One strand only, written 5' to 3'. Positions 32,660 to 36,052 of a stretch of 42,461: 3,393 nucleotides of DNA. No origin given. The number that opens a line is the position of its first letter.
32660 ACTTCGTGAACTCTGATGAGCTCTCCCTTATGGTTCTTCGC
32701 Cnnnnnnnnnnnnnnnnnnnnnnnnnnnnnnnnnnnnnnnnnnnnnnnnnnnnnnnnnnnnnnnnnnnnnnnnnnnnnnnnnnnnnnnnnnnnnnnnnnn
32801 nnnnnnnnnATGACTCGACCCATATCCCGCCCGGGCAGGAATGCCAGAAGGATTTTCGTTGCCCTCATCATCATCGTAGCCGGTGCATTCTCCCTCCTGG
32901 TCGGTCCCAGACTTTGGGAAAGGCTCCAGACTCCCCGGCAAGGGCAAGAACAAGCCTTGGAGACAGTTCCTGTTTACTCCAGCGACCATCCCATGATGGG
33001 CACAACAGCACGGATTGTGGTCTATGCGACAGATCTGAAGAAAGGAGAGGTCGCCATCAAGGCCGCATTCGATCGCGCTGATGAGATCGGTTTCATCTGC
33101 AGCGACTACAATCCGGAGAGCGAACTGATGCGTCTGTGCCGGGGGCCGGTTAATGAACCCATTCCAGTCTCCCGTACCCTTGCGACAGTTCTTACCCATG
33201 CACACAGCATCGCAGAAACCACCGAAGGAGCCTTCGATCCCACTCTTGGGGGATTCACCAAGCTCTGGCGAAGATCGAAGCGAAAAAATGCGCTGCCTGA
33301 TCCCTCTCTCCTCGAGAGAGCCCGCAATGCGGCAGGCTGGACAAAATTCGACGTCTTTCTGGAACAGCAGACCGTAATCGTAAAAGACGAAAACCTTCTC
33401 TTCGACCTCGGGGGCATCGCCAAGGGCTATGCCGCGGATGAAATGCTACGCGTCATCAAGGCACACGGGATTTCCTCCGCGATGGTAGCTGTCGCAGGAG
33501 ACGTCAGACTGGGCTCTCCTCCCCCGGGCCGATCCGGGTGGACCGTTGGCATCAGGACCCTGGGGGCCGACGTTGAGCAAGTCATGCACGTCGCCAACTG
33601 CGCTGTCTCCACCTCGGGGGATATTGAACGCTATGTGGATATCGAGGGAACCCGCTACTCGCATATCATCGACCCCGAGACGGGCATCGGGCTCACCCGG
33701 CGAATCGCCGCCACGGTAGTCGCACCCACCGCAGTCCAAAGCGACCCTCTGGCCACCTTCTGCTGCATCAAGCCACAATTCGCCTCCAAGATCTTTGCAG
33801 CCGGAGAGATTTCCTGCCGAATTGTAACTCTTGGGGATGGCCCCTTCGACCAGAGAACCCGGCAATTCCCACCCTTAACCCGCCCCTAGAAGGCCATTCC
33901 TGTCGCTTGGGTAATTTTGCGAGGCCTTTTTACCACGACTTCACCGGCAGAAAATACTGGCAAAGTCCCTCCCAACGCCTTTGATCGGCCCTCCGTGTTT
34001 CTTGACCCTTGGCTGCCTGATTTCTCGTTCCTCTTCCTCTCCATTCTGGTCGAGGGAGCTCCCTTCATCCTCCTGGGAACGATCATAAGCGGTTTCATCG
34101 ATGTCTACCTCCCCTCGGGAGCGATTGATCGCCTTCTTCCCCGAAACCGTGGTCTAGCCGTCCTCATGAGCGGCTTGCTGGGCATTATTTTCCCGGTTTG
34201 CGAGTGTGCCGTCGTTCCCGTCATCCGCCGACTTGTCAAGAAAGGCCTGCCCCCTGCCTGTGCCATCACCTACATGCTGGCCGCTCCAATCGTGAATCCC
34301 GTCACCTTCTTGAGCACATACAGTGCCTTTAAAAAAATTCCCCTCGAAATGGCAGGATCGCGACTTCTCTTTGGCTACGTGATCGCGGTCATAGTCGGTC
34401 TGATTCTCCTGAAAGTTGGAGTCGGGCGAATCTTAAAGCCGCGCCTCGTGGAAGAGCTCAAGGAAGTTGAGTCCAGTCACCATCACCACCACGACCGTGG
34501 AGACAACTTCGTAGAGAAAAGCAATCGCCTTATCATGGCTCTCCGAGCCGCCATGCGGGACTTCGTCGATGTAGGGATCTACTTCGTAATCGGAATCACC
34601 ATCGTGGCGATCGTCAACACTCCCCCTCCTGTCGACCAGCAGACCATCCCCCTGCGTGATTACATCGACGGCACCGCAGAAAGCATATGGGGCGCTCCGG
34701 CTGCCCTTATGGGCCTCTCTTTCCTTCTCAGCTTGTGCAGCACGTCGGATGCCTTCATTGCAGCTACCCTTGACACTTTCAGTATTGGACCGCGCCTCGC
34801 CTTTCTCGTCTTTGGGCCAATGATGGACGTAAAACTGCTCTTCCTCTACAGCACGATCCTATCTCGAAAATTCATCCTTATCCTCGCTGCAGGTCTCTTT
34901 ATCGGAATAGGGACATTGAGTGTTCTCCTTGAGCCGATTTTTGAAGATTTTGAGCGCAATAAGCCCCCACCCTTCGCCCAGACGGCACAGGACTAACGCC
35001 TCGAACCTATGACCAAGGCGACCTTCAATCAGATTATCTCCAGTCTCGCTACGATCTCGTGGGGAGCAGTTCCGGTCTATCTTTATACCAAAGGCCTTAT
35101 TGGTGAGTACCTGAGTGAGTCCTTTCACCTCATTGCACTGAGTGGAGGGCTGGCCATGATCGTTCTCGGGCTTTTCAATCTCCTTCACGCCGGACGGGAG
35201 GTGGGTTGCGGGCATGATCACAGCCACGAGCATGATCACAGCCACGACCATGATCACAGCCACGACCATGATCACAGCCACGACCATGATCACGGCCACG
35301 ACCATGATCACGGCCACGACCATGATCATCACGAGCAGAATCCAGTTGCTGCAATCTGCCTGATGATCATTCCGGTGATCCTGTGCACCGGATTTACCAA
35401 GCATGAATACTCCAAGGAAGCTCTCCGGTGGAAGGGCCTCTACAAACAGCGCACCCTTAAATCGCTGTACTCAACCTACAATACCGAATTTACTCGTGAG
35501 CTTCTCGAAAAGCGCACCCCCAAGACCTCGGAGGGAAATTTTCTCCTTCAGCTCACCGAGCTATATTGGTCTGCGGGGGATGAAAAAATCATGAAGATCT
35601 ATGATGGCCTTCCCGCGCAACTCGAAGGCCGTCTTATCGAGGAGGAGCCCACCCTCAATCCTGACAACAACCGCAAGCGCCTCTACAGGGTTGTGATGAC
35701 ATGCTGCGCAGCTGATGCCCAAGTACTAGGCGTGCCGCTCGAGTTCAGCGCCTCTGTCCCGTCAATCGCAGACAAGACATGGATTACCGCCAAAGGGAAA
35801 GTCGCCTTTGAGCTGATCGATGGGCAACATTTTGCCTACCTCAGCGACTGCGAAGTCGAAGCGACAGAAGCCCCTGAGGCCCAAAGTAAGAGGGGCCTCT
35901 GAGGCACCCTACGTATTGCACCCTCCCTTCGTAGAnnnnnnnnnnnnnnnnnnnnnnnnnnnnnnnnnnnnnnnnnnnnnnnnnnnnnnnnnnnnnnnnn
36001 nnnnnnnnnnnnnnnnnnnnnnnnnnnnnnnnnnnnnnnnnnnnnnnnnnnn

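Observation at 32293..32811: In-frame TGA exactly at the peroxidatic Cys of a periplasmic BCP/PrxQ peroxiredoxin, followed by a SECIS-like hairpin: candidate selenoprotein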

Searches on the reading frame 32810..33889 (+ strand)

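Call 24: search_protein_families(library=pfam, proteins=[window:32810-33889:+])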
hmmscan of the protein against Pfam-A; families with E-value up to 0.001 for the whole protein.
window:32810-33889:+ (359 aa): 1 family
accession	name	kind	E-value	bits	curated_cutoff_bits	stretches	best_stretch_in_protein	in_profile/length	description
PF02424.20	ApbE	-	9.3e-64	215.9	25.6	1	63-323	1-248/266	ApbE family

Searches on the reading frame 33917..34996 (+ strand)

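Call 24: search_protein_families(library=pfam, proteins=[window:33917-34996:+])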
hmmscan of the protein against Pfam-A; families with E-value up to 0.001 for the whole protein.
window:33917-34996:+ (359 aa): 1 family
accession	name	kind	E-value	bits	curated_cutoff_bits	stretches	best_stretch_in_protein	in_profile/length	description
PF03773.19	ArsP_1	-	3.4e-53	181.2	32.3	1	38-331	7-285/294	Predicted permease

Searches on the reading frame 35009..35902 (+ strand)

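Call 24: search_protein_families(library=pfam, proteins=[window:35009-35902:+])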
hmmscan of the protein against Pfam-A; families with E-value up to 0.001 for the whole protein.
window:35009-35902:+ (297 aa): 2 families
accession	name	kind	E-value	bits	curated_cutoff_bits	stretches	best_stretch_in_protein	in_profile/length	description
PF21537.2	DUF1980_C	-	4.6e-10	39.8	25.9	1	152-291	5-136/141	DUF1980 C-terminal domain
PF02535.28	Zip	-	9.1e-05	22.3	35.1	1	67-118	130-181/323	ZIP Zinc transporter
